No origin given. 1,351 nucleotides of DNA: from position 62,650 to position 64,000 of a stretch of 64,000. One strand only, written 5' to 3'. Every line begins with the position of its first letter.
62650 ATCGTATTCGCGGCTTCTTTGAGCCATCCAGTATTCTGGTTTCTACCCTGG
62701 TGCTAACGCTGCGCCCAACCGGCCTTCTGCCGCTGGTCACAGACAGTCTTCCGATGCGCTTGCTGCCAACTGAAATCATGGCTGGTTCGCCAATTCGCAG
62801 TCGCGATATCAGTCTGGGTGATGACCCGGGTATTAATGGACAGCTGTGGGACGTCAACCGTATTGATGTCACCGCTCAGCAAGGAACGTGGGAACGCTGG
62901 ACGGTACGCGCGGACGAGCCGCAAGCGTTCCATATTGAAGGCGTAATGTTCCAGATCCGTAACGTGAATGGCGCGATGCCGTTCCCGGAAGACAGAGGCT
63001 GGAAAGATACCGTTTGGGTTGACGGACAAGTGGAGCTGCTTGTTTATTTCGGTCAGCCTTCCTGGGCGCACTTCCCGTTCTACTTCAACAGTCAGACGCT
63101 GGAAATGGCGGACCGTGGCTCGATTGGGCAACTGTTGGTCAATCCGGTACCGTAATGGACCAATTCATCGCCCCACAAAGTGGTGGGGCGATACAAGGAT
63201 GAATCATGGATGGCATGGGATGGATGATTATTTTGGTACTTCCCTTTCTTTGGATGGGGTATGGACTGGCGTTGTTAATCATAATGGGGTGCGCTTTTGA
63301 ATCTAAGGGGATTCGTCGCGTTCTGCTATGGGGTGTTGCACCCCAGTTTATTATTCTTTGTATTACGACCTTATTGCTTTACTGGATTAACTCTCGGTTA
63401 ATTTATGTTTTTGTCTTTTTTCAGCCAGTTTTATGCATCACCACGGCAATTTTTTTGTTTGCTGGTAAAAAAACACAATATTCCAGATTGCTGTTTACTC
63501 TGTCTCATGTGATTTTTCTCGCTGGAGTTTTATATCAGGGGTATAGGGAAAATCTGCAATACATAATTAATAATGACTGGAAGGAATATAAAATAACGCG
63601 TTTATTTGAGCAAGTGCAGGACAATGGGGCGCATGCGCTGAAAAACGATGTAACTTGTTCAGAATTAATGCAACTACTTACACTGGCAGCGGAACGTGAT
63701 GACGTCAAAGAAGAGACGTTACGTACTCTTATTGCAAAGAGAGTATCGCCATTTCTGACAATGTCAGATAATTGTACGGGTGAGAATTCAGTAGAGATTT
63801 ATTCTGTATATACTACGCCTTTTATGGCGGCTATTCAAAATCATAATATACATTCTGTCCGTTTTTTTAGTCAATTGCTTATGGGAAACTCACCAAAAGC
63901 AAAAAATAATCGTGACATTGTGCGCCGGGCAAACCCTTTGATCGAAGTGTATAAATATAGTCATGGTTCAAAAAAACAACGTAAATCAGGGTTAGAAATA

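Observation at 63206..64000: AT-rich partial ORF after ftsP: polytopic N-terminus plus possible helical-repeat soluble domain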

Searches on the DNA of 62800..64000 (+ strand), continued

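Call 82: search_rna_families(source=window, start=62800, end=64000, threshold=evalue, max_evalue=1)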
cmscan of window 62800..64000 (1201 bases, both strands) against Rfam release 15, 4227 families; matches with E-value up to 1: 0.
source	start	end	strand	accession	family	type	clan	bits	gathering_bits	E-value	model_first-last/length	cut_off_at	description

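Call 86: search_dna_similar(query=L003:5957-6956:+, collection=ecoli_genomes, mode=near, max_rows=5)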
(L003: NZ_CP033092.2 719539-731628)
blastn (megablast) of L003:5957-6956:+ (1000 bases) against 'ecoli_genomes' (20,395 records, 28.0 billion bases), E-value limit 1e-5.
Records with a match: 5425; places in all: 5428; records where one place covers at least 80% of the query: 1208.
Genomes with a match: 5425 of 5426; with a place that covers at least 80% of the query: 1208. Places per genome that has any: lowest 1, median 1, highest 2. On chromosomes: 5427 places; on plasmids: 1.
Best place of each record, by identity: >=99% 3149; 95-99% 2266; 90-95% 10.
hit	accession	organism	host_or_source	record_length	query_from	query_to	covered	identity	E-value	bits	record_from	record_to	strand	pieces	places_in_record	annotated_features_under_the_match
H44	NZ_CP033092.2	Escherichia coli DSM 30083 = JCM 1649 = ATCC 11775 strain ...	-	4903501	1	1000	100%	100.0%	0e+0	1847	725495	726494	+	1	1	TRAP transporter large permease | ftsP: cell division protein FtsP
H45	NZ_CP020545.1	Escherichia coli strain ZJ3920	Homo sapiens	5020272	1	1000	100%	100.0%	0e+0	1847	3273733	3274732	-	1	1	TRAP transporter large permease | ftsP: cell division protein FtsP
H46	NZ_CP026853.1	Escherichia coli strain MS7163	Homo sapiens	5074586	1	1000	100%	100.0%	0e+0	1847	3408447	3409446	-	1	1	TRAP transporter large permease | ftsP: cell division protein FtsP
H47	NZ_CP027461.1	Escherichia coli strain 95-3322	missing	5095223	1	1000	100%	100.0%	0e+0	1847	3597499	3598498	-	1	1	TRAP transporter large permease | ftsP: cell division protein FtsP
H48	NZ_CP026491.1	Escherichia coli strain HS13-1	Homo sapiens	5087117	1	1000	100%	100.0%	0e+0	1847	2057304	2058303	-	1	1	TRAP transporter large permease | ftsP: cell division protein FtsP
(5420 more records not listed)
